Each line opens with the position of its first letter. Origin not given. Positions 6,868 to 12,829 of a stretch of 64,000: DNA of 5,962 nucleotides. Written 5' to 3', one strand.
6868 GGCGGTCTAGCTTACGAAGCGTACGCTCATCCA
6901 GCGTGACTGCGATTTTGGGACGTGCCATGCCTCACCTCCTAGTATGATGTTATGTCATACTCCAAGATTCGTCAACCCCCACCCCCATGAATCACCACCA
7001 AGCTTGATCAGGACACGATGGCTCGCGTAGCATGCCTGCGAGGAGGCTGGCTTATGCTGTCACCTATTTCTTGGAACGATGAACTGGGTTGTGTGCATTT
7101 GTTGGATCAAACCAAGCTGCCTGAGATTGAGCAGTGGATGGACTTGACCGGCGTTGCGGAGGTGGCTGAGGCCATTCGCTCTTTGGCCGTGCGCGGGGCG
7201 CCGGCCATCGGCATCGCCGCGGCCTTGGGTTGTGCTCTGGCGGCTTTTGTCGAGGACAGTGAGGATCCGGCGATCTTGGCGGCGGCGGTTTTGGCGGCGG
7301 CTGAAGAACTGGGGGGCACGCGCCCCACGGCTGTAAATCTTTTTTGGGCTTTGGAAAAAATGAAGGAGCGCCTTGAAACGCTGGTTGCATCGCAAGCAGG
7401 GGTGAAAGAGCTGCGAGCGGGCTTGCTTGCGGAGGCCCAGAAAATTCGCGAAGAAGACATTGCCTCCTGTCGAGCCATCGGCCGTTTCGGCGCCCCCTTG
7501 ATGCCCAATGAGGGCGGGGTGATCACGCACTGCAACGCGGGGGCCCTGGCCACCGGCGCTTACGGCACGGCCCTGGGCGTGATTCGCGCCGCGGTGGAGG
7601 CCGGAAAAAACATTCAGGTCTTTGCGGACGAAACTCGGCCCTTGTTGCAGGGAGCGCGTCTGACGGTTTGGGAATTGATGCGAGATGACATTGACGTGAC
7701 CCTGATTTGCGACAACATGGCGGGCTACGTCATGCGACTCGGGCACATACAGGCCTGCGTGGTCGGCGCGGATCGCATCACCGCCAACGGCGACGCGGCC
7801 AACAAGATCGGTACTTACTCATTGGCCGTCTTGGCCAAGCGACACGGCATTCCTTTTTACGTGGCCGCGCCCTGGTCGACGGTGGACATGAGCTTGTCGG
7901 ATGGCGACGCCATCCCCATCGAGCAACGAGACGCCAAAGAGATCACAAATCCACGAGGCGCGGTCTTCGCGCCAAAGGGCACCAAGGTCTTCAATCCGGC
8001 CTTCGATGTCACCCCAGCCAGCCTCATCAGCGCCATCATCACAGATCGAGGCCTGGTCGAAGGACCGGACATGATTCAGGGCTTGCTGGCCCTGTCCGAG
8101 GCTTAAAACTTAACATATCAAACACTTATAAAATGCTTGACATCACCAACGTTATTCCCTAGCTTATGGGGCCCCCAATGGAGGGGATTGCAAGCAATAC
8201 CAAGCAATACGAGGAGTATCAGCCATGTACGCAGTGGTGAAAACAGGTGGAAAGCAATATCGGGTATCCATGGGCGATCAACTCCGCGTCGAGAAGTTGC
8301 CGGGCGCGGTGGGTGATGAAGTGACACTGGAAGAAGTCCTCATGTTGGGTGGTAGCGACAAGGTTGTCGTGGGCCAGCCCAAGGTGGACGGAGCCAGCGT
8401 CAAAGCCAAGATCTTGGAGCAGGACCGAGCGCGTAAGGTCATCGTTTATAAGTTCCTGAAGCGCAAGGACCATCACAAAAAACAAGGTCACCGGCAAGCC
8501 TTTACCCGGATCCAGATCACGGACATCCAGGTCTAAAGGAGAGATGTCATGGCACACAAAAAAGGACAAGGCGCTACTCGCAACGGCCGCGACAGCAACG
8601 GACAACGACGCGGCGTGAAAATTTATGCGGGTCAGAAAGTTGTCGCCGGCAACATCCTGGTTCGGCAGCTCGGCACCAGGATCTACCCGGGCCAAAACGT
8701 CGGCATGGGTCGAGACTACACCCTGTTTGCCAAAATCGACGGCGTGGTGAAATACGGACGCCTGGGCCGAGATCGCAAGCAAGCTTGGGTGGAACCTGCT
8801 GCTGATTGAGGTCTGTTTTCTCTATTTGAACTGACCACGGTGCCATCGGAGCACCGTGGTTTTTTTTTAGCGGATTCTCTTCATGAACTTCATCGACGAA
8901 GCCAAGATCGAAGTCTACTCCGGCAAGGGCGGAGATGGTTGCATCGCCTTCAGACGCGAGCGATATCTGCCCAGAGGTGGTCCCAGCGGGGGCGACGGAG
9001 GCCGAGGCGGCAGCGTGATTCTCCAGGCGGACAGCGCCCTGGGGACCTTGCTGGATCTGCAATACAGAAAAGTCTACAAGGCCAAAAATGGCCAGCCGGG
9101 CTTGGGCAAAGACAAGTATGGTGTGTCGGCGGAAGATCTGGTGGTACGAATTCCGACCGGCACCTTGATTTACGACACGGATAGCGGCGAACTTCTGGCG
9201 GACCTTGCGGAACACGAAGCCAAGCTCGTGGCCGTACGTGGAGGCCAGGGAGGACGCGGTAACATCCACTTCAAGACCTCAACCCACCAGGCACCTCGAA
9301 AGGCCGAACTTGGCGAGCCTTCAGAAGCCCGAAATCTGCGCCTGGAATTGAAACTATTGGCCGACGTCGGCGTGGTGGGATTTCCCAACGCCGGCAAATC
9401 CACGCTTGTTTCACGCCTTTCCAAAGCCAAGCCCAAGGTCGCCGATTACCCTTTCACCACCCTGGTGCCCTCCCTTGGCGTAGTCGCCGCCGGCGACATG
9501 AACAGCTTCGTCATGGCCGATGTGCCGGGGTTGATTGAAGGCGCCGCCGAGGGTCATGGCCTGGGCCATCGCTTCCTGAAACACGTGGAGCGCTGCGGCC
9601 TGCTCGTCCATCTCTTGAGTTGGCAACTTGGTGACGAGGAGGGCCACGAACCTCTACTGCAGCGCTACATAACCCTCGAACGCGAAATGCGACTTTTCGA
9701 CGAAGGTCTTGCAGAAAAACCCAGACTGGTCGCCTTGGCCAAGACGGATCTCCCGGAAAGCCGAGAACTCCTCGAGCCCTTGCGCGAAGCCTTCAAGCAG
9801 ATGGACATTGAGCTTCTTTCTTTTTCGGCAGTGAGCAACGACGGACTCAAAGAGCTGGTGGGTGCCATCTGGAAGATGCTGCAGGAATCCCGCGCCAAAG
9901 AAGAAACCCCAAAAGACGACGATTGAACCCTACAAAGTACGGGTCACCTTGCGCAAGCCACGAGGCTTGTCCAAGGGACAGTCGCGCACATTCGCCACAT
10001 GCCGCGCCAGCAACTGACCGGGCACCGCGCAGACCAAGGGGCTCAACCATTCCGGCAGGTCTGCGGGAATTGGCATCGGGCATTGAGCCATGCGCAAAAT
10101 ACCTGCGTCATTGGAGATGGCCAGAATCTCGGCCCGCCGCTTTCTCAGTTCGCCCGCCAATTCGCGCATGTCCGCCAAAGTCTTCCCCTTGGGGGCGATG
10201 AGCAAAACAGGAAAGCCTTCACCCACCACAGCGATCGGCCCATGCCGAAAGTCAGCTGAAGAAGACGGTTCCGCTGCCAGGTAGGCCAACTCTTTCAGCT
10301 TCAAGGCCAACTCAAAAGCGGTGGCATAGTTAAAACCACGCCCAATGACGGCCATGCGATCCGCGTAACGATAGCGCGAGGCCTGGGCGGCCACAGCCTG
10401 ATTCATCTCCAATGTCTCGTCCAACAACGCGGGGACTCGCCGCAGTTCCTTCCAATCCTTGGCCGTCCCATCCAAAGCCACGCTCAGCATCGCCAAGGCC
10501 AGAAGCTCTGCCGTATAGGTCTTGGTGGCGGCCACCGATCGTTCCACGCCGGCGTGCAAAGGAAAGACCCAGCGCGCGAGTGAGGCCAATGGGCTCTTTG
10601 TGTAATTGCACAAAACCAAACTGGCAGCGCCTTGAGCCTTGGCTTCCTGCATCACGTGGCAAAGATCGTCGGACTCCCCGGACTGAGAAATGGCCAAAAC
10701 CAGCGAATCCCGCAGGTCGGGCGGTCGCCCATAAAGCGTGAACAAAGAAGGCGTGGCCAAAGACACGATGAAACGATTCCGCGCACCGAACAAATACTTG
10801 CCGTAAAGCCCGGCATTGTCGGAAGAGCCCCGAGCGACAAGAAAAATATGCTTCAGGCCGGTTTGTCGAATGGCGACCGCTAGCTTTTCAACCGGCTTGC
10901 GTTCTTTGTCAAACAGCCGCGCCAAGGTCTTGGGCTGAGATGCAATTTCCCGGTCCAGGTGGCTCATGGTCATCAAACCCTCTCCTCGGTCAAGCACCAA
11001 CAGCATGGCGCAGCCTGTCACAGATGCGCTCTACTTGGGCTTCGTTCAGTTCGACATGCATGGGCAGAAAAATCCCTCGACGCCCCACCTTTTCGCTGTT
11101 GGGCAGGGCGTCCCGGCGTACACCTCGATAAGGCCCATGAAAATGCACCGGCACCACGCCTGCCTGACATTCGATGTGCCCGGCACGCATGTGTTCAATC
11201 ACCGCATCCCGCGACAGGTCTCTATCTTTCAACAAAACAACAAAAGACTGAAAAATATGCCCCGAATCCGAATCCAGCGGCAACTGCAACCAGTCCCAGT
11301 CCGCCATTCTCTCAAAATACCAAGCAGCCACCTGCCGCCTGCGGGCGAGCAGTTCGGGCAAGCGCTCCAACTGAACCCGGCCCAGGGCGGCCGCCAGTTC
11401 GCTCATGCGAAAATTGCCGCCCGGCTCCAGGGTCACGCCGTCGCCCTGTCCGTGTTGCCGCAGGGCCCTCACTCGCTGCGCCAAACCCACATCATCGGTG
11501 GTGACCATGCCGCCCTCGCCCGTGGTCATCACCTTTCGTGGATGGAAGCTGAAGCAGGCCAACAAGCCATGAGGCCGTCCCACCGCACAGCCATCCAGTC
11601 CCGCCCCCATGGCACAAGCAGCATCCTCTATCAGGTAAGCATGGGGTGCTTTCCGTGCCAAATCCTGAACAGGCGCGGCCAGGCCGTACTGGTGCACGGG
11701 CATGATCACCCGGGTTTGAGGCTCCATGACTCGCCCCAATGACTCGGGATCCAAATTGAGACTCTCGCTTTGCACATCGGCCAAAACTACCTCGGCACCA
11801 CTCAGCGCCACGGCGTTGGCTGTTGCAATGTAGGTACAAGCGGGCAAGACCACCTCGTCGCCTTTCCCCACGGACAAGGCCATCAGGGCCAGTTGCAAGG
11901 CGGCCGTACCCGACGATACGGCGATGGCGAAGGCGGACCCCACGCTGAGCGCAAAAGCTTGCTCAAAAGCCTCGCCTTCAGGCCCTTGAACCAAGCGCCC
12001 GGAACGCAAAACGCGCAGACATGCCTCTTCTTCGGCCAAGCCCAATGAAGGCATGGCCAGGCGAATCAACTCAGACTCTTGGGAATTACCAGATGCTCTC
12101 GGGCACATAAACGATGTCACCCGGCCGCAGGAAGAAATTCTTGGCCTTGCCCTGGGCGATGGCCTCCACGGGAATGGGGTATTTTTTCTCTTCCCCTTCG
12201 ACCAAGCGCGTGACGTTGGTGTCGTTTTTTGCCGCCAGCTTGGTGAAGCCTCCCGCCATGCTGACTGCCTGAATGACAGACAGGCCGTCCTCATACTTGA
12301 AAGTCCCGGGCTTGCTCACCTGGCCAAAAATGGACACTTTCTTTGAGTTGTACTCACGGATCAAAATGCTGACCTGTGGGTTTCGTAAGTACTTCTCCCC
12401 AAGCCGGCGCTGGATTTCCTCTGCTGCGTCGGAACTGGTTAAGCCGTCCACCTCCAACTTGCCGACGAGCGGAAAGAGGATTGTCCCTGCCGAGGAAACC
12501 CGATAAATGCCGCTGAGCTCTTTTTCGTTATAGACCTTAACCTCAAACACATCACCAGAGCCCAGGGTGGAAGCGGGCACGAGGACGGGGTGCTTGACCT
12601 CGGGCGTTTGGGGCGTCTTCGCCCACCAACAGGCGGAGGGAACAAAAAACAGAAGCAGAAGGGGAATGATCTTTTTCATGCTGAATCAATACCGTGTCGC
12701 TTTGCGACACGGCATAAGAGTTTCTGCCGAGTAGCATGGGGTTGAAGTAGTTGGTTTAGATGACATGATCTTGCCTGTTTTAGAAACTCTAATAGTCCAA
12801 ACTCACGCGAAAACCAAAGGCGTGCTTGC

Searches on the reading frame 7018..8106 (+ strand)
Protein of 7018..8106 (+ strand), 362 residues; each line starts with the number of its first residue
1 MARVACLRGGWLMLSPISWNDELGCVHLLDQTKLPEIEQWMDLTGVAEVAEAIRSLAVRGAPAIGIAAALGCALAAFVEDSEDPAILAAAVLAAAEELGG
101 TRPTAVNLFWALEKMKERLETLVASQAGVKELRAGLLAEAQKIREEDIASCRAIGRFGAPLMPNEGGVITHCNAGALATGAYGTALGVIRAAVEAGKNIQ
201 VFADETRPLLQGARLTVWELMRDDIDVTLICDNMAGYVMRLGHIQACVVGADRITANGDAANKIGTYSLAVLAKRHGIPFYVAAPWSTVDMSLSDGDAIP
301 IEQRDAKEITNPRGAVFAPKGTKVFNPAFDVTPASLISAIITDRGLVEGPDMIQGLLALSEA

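Call 27: search_protein_families(library=pfam, proteins=[window:7018-8106:+], max_evalue=0.001)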
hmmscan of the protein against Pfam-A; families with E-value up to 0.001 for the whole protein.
window:7018-8106:+ (362 aa): 1 family
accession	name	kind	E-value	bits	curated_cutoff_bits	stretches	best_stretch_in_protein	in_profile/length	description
PF01008.23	IF-2B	-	3.1e-82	276.4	22.4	1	58-348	2-279/280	Initiation factor 2 subunit family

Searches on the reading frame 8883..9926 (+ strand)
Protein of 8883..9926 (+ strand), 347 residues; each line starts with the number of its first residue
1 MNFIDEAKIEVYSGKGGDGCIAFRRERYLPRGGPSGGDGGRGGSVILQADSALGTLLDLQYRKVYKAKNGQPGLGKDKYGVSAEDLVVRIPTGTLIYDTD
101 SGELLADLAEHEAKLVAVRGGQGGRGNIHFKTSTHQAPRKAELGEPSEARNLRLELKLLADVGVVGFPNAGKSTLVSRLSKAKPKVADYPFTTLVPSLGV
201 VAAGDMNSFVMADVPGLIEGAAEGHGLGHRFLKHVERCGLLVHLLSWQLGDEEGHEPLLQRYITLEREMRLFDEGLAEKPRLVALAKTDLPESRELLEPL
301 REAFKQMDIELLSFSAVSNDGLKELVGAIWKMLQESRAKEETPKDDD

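Call 27: search_protein_families(library=pfam, proteins=[window:8883-9926:+], max_evalue=0.001)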
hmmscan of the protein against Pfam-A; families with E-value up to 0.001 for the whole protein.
window:8883-9926:+ (347 aa): 3 families
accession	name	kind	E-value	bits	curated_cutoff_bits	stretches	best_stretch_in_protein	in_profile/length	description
PF01018.28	GTP1_OBG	-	2.8e-60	202.9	27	1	4-158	1-155/155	GTP1/OBG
PF01926.29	MMR_HSR1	-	1.9e-22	79.9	21.9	1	161-284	1-110/113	50S ribosome-binding GTPase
PF02421.24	FeoB_N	-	3.2e-09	36.9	27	1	162-217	3-57/156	Ferrous iron transport protein B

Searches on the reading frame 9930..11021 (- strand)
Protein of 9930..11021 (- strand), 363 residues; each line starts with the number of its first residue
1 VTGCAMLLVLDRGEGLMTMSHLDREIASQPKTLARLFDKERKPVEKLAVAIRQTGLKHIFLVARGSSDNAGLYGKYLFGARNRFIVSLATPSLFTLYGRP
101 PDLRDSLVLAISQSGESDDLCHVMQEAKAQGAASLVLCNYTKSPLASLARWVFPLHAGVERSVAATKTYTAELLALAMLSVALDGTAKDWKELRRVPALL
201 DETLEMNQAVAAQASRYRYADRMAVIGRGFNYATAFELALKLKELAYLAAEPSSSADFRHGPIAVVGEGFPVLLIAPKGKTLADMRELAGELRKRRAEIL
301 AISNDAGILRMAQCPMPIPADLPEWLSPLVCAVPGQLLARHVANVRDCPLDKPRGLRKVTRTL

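Call 27: search_protein_families(library=pfam, proteins=[window:9930-11021:-], max_evalue=0.001)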
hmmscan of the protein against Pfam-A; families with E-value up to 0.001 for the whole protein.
window:9930-11021:- (363 aa): 1 family
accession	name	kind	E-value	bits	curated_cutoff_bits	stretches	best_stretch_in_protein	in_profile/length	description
PF01380.27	SIS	-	2.4e-35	121.6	25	2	57-181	6-130/131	SIS domain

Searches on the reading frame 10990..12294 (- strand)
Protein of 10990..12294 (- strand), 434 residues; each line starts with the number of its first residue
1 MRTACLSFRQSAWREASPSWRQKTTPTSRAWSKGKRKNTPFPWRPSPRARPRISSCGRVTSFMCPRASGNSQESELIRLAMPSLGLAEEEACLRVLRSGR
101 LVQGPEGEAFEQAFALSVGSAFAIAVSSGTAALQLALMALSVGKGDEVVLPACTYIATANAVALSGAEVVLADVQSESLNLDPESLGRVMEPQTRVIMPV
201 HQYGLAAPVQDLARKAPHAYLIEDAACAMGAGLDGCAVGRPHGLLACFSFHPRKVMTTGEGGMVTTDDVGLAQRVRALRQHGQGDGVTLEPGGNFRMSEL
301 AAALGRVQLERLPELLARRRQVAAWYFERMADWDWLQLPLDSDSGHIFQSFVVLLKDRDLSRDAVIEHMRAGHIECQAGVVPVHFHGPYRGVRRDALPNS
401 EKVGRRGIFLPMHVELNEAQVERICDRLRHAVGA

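Call 27: search_protein_families(library=pfam, proteins=[window:10990-12294:-], max_evalue=0.001)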
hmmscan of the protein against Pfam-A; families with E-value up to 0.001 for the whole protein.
window:10990-12294:- (434 aa): 4 families
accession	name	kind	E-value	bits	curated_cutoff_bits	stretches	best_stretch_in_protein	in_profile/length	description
PF01041.23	DegT_DnrJ_EryC1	-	1e-94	318.1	19.8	1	87-428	6-359/360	DegT/DnrJ/EryC1/StrS aminotransferase family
PF00155.27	Aminotran_1_2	-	2e-06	27.7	19.7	1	110-192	47-139/361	Aminotransferase class I and II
PF01053.26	Cys_Met_Meta_PP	-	2e-05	23.8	27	1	104-197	51-141/381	Cys/Met metabolism PLP-dependent enzyme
PF01212.27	Beta_elim_lyase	-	0.0005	19.9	27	0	108-195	35-123/288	Beta-eliminating lyase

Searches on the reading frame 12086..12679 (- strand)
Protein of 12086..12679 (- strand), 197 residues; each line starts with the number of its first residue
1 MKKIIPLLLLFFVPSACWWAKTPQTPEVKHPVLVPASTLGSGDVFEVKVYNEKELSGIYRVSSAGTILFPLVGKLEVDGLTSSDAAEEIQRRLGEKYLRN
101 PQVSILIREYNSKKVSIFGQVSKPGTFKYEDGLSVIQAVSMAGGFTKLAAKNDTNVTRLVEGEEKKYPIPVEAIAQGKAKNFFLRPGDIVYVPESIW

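Call 27: search_protein_families(library=pfam, proteins=[window:12086-12679:-], max_evalue=0.001)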
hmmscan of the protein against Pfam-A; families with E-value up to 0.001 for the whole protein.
window:12086-12679:- (197 aa): 3 families
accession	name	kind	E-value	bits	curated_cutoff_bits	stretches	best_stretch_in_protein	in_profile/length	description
PF02563.21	Poly_export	-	3.7e-21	75.5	28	1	37-107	7-76/77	Polysaccharide biosynthesis/export protein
PF22461.2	SLBB_2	-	5.6e-13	49.2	27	1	113-192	1-79/79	SLBB domain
PF10531.15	SLBB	-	8.4e-11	42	27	1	114-167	1-52/55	SLBB domain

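Call 31: search_solved_structures(query=window:12086-12679:-, show_alignments=1)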
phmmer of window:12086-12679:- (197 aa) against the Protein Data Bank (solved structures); distinct sequences matched with E-value up to 0.001: 9.
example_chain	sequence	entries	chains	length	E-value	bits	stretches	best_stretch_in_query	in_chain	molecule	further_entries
9n9a_A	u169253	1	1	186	2.3e-56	194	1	36-196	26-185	Polysaccharide export protein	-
26gs_O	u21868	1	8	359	2.4e-17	66.7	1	39-194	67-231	Putative polysaccharide export protein Wza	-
9xgv_C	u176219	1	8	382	2.9e-17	66.4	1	39-194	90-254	Putative polysaccharide export protein Wza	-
9r60_A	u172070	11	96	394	3.3e-17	66.2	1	39-194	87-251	Putative polysaccharide export protein Wza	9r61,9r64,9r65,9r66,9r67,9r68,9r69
2w8i_A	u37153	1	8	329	1.7e-16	63.9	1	39-194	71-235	PUTATIVE OUTER MEMBRANE LIPOPROTEIN WZA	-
2j58_A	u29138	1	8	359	2.1e-16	63.6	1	39-194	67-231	OUTER MEMBRANE LIPOPROTEIN WZA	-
2w8h_A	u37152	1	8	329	5.4e-16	62.3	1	39-194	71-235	PUTATIVE OUTER MEMBRANE LIPOPROTEIN WZA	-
7xfd_A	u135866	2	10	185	6.9e-16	61.9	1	39-194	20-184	Polysaccharide export protein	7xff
9v6l_D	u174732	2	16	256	1.5e-06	31.5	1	57-196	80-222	Biofilm formation protein PslD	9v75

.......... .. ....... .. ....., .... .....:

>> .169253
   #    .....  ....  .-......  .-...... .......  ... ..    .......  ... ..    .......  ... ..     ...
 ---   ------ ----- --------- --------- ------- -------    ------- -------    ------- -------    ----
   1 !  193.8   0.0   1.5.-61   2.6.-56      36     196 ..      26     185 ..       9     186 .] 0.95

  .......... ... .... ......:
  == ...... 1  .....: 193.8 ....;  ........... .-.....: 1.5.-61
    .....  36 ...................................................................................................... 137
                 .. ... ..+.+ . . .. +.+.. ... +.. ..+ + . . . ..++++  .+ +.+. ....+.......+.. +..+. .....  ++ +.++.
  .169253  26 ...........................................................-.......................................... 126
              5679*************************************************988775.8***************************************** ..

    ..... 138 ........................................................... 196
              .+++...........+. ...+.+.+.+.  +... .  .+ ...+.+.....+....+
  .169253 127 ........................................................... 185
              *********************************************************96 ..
